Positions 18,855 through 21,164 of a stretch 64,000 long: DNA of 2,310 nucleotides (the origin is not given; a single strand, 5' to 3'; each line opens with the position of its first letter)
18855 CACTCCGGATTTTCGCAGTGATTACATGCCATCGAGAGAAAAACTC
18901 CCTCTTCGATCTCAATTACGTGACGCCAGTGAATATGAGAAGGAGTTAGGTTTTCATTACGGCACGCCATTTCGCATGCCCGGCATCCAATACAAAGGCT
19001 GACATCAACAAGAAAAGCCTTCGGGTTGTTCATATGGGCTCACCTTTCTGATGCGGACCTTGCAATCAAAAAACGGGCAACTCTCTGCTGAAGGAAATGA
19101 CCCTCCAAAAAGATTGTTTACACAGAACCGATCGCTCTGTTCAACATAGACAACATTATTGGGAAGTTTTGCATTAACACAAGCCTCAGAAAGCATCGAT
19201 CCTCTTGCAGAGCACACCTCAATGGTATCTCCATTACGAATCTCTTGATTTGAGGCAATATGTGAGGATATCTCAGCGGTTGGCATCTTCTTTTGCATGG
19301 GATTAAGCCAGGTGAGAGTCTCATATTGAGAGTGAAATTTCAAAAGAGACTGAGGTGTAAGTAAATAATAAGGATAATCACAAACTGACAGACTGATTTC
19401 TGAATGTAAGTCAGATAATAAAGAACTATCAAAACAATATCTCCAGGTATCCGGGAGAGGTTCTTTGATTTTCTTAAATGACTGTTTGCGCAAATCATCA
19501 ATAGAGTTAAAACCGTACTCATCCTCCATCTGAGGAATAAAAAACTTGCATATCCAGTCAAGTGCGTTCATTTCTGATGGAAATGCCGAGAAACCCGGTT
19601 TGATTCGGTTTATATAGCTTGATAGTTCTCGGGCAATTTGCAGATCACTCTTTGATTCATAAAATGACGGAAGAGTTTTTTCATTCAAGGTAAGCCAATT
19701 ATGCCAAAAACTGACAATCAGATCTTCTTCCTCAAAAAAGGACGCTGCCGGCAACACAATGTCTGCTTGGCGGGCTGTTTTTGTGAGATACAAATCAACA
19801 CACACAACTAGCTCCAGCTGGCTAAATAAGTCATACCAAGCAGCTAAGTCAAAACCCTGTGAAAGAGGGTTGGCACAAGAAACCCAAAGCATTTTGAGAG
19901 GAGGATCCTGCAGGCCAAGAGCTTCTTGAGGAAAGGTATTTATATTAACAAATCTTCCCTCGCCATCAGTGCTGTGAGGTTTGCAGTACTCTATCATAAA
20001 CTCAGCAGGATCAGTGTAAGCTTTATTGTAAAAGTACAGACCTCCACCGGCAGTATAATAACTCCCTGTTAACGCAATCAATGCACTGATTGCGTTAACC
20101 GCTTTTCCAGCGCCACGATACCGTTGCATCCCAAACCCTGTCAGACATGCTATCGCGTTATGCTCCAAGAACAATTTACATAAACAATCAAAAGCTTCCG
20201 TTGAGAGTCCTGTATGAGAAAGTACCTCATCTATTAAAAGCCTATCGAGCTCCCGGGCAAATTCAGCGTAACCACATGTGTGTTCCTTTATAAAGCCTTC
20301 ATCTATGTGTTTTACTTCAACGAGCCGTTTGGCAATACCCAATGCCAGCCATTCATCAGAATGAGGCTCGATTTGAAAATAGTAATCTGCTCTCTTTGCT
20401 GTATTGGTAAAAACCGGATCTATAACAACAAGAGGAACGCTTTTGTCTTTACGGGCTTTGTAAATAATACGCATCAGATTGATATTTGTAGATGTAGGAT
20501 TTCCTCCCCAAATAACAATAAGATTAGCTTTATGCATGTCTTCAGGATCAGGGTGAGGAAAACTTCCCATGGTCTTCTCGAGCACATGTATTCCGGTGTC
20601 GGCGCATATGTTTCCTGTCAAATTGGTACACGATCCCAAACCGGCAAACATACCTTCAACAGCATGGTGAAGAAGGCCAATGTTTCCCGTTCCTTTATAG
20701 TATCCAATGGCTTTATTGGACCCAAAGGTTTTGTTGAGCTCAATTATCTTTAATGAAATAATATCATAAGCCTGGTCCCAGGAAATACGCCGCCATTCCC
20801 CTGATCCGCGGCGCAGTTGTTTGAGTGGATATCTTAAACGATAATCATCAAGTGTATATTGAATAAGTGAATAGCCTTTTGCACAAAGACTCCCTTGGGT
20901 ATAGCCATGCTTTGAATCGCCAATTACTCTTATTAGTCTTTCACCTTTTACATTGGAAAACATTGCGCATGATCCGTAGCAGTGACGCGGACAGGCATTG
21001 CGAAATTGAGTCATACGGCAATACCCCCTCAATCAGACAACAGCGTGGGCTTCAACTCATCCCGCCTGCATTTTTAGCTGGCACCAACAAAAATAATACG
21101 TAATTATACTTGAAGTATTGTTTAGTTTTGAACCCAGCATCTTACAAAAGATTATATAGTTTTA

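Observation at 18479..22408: Tat-less bis-MGD oxidoreductase plus 4-cluster ferredoxin downstream of a PucR-type regulator: candidate cytoplasmic reductase of unknown substrate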

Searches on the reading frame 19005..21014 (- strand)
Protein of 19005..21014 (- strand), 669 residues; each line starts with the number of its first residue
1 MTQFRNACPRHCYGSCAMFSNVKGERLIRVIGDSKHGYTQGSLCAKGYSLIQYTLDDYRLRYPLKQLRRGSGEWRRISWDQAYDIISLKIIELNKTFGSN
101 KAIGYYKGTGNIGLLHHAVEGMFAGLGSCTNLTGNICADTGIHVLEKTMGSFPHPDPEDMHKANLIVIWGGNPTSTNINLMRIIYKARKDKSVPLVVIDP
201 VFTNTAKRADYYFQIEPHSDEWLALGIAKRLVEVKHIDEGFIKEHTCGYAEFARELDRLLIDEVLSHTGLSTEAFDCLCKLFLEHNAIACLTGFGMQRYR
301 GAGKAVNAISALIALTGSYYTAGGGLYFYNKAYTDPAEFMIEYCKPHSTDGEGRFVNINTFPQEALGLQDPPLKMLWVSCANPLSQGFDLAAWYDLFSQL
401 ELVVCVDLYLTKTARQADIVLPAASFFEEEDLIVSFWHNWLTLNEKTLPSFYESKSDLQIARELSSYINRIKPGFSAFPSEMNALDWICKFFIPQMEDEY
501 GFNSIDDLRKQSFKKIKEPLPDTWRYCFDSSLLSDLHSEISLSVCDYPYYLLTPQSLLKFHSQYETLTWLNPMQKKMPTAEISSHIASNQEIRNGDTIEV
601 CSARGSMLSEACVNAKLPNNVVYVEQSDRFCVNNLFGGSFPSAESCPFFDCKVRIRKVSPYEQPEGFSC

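Call 3: search_protein_families(library=pfam, proteins=[window:19005-21014:-])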
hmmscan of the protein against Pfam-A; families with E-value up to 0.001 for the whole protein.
window:19005-21014:- (669 aa): 3 families
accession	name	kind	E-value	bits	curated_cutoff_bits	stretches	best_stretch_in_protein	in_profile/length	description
PF00384.28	Molybdopterin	-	1.4e-40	139.9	24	1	59-466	1-352/353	Molybdopterin oxidoreductase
PF01568.27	Molydop_binding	-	2e-10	41.1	26.8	1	549-635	1-92/110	Molydopterin dinucleotide binding domain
PF04879.21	Molybdop_Fe4S4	-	5.5e-09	36.3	22.7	1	4-54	4-53/55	Molybdopterin oxidoreductase Fe4S4 domain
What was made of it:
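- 19005..21014 (-): A': Tat-less, Cys-ligated Mo/W-bis-pyranopterin catalytic subunit (669 aa) with an FS0 [4Fe-4S] motif. Three Pfam domains above cut-off (call 3).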

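Call 5: search_solved_structures(query=window:19005-21014:-, max_evalue=0.001, show_alignments=2)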
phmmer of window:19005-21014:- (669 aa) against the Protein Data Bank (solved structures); distinct sequences matched with E-value up to 0.001: 58.
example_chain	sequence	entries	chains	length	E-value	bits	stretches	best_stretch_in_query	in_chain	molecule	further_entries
7qv7_S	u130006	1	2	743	3.6e-31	111.5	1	7-326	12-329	Hydrogen dependent carbon dioxide reductase subunit FdhF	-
9t1s_L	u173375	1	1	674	1.2e-28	103.2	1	6-624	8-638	formate dehydrogenase (coenzyme F420)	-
1aa6_A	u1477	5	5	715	3.8e-27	98.2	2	6-319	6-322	FORMATE DEHYDROGENASE H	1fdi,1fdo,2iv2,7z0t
4ydd_A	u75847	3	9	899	9.2e-27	97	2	7-247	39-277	DMSO reductase family type II enzyme, molybdopterin subunit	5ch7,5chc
5e7o_A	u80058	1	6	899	1.1e-26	96.7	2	7-247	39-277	DMSO reductase family type II enzyme, molybdopterin subunit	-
7bkb_D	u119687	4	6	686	3.9e-26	94.9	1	6-318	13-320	Formate dehydrogenase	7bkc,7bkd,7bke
9vap_A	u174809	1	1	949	6.1e-26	94.2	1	5-327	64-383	Formate dehydrogenase molybdopterin-binding subunit FdhA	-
8rqz_C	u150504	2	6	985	1.3e-25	93.1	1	10-327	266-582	Probable oxidoreductase YjgC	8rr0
9gzq_A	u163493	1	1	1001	1.4e-25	93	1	10-327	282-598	Probable oxidoreductase YjgC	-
7l5i_A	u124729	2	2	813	6.1e-23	84.3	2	68-326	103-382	Trimethylamine-N-oxide reductase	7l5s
1kqf_A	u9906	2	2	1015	8.2e-22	80.6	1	4-247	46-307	FORMATE DEHYDROGENASE, NITRATE-INDUCIBLE, MAJOR SUBUNIT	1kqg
4dmr_A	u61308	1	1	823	8.7e-22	80.5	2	68-326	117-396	DMSO REDUCTASE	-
1e18_A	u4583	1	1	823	1e-21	80.3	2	68-326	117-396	DMSO REDUCTASE.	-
2vpw_A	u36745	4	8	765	1e-21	80.3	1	11-465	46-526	THIOSULFATE REDUCTASE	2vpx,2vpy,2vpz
1e60_A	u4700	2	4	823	1.2e-21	80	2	68-326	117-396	Dimethyl sulfoxide/trimethylamine N-oxide reductase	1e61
2jim_A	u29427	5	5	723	1.3e-16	63.4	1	8-221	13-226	PERIPLASMIC NITRATE REDUCTASE | PROTEIN (PERIPLASMIC NITRATE REDUCTASE)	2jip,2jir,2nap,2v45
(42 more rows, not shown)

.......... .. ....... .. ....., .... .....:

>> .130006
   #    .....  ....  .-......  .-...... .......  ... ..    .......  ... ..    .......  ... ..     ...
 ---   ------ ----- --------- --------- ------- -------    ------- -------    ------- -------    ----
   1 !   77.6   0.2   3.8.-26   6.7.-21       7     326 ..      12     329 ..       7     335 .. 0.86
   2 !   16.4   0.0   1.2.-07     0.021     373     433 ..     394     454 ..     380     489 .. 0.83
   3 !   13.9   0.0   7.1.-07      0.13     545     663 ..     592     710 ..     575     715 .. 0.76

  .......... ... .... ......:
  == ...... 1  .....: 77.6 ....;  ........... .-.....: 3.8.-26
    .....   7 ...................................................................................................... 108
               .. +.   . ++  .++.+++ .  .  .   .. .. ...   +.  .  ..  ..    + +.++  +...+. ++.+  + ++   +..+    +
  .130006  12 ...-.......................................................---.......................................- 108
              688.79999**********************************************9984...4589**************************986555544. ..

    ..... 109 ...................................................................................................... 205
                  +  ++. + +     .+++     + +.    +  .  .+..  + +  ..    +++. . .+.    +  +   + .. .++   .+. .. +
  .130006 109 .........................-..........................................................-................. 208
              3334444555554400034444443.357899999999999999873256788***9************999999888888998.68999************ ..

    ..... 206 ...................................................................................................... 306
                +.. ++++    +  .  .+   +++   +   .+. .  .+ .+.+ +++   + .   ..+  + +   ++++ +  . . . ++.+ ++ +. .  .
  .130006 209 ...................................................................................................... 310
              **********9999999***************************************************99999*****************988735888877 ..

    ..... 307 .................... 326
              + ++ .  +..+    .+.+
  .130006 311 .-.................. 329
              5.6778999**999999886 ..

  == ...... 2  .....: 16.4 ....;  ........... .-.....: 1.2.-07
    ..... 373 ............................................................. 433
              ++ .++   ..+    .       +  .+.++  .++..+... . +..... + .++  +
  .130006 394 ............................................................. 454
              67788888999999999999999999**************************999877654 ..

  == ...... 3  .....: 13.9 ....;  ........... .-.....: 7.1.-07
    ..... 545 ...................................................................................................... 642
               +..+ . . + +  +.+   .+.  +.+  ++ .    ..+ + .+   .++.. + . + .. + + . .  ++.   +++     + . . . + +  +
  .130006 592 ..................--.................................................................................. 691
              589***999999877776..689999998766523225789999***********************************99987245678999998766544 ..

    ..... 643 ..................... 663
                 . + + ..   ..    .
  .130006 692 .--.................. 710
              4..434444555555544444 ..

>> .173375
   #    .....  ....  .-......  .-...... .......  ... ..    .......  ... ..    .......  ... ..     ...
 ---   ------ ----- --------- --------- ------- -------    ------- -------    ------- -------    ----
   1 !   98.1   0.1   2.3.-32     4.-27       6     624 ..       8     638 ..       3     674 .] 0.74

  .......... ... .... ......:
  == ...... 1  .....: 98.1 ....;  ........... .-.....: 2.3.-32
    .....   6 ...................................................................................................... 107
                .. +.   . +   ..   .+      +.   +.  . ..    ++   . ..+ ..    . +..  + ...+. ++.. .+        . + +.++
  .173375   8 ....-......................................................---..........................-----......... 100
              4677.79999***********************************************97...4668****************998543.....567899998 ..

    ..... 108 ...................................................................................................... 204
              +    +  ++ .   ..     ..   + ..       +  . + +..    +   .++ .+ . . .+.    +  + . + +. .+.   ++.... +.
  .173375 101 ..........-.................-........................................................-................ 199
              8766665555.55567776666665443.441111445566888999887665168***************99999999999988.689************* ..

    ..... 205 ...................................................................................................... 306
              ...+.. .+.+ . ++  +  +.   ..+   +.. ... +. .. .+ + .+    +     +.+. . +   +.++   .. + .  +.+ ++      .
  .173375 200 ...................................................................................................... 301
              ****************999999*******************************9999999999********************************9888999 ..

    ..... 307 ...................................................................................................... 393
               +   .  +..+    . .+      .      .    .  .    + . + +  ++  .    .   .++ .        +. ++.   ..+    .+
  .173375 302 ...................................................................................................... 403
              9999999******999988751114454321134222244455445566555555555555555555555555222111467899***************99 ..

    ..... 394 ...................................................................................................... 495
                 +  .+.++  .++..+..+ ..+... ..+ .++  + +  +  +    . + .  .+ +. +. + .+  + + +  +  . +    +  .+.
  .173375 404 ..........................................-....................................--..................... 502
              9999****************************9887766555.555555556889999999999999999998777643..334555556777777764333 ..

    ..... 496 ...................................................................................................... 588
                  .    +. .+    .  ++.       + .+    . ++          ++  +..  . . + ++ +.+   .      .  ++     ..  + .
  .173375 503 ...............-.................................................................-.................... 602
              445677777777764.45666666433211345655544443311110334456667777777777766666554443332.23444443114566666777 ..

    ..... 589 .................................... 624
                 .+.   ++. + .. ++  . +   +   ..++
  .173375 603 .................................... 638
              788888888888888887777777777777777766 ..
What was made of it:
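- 19005..21014 (-): C137 aligns with the Mo-ligand Cys/Sec of FdhF (call 5).
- On Formate dehydrogenase alpha (FdhF/FdhH, TIGR01591): The FDH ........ region aligns to non-conserved sequence (call 5).
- On DmsA/YnfE family (TIGR02166): The ligand position is Cys (call 5).
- Similarity to acetylene hydratase (5e-19) and transhydroxylase (8e-06) is weaker than to the FDH, Nap and Pcr enzymes (call 5).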

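Call 6: search_protein_families(library=ncbifam, proteins=[window:19005-21014:-], max_evalue=0.001)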
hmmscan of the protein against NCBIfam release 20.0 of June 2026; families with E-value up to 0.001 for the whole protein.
window:19005-21014:- (669 aa): 26 families (the best 25 are shown)
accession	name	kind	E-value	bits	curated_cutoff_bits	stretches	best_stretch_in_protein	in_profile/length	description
TIGR01591.1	Fdh-alpha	equivalog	1.3e-61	208.5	666.25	2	11-328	5-320/672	formate dehydrogenase subunit alpha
TIGR03479.1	DMSO_red_II_alp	subfamily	5.2e-49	167.1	984.75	3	44-246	105-307/913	molybdopterin-dependent oxidoreductase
NF047855.1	AssmNtatRedNasC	equivalog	2.7e-48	164.8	1100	2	12-319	28-336/708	assimilatory nitrate reductase catalytic subunit NasC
TIGR00509.1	bisC_fam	subfamily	9.4e-44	149.8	1017.55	3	67-328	64-346/772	molybdopterin guanine dinucleotide-containing S/N-oxide reductase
NF012032.0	PRK15488.1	equivalog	1.8e-41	142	694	2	11-332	50-367/759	thiosulfate reductase PhsA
TIGR02166.1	dmsA_ynfE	subfamily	2.6e-41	141.5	777.7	2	6-251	47-304/794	DMSO/selenate family reductase complex A subunit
NF011682.0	PRK15102.1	equivalog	2.5e-31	108.6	909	2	369-493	467-589/829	trimethylamine-N-oxide reductase TorA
NF041323.1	Nitr_red_NasA_Halo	equivalog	3.5e-31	108.5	1000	1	23-316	16-302/673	assimilatory nitrate reductase NasA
NF041884.1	selenate_YnfF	exception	5.3e-31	107.3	1650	1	7-251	49-304/798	selenate/tellurate reductase subunit YnfF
NF041885.1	selenate_YnfE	exception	1e-30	106.3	1675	2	6-251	51-311/805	selenate/tellurate reductase subunit YnfE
NF010055.0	PRK13532.1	equivalog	9.6e-30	103.5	904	2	5-246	43-291/830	nitrate reductase catalytic subunit NapA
NF011566.1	PRK14990.1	exception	1.1e-29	103.1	1600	2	32-251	92-324/814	dimethylsulfoxide reductase subunit A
TIGR02164.1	torA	equivalog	1.7e-28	99.2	1465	2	369-497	463-589/824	trimethylamine-N-oxide reductase TorA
TIGR01553.1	formate-DH-alph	equivalog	8e-28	96.7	814.2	2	11-90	51-136/1009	formate dehydrogenase-N subunit alpha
TIGR01706.1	NAPA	equivalog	2.6e-27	95.5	930.55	2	4-247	42-292/830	periplasmic nitrate reductase subunit alpha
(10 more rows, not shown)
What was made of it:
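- The best sequence hits are FdhF-type enzymes (7qv7_S at 3.6e-31, and TIGR01591 as the best NCBIfam model; calls 5, 6).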

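Call 7: find_homologous_proteins(query=window:19005-21014:-, max_evalue=1e-10)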
Query window:19005-21014:- (669 aa): 2345 proteins with E <= 1e-10 among 8000 candidates; the best 120 are listed.
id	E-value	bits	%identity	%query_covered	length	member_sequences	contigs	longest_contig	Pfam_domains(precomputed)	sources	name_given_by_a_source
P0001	0.0e+0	1588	100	100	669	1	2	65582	PF00384.28,PF01568.28,PF04879.22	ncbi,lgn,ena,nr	ncbi:MAG: molybdopterin-dependent oxidoreductase [Coriobacteriales bacterium]|nr:molybdopterin-depen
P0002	4.0e-237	807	54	98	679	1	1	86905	PF00384.28,PF01568.28,PF04879.22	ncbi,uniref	ncbi:molybdopterin-dependent oxidoreductase [Desulfitobacterium sp. THU1]|uniref:molybdopterin-depen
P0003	8.4e-233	793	53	98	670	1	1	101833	PF00384.28,PF01568.28,PF04879.22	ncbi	ncbi:MAG: molybdopterin-dependent oxidoreductase [Desulfitobacterium sp.]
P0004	1.1e-232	792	53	98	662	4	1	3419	PF00384.28,PF01568.28,PF04879.22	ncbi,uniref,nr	ncbi:MAG TPA: molybdopterin-dependent oxidoreductase [Desulfitobacterium dehalogenans]|uniref:Molybd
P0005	1.9e-231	788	53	98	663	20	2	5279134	PF00384.28,PF01568.28,PF04879.22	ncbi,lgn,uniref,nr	ncbi:molybdopterin oxidoreductase [Desulfitobacterium hafniense DCB-2]|uniref:Molybdopterin oxidored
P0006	8.1e-231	786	52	98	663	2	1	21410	PF00384.28,PF01568.28,PF04879.22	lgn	-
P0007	1.3e-228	779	52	98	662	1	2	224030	PF00384.28,PF01568.28,PF04879.22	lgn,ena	-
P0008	9.0e-228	776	51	98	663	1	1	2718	PF00384.28,PF01568.28,PF04879.22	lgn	-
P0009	1.6e-215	736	50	98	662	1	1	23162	PF00384.28,PF01568.28,PF04879.22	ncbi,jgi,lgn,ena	-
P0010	2.1e-214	732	51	99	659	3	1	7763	PF00384.28,PF01568.28,PF04879.22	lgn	-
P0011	4.4e-213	728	50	98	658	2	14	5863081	PF00384.28,PF01568.28,PF04879.22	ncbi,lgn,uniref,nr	ncbi:anaerobic dehydrogenase, typically selenocysteine-containing [Desulfosporosinus orientis DSM 76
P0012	2.7e-212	725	49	98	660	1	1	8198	PF00384.28,PF01568.28,PF04879.22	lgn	-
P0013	6.8e-212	724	50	99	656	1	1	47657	PF00384.28,PF01568.28,PF04879.22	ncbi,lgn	-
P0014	1.0e-211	723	50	99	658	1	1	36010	PF00384.28,PF01568.28,PF04879.22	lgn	-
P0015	7.2e-208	710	48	98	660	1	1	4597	PF00384.28,PF01568.28,PF04879.22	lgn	-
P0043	3.8e-169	582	44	98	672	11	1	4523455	PF00384.28,PF01568.28,PF04879.22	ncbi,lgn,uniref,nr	ncbi:molybdopterin-dependent oxidoreductase [Cytobacillus gottheilii]|uniref:Molybdopterin-dependent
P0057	4.6e-168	579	43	98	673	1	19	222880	PF00384.28,PF01568.28,PF04879.22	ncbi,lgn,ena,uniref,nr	ncbi:anaerobic dehydrogenase, typically selenocysteine-containing [Schinkia azotoformans MEV2011]|un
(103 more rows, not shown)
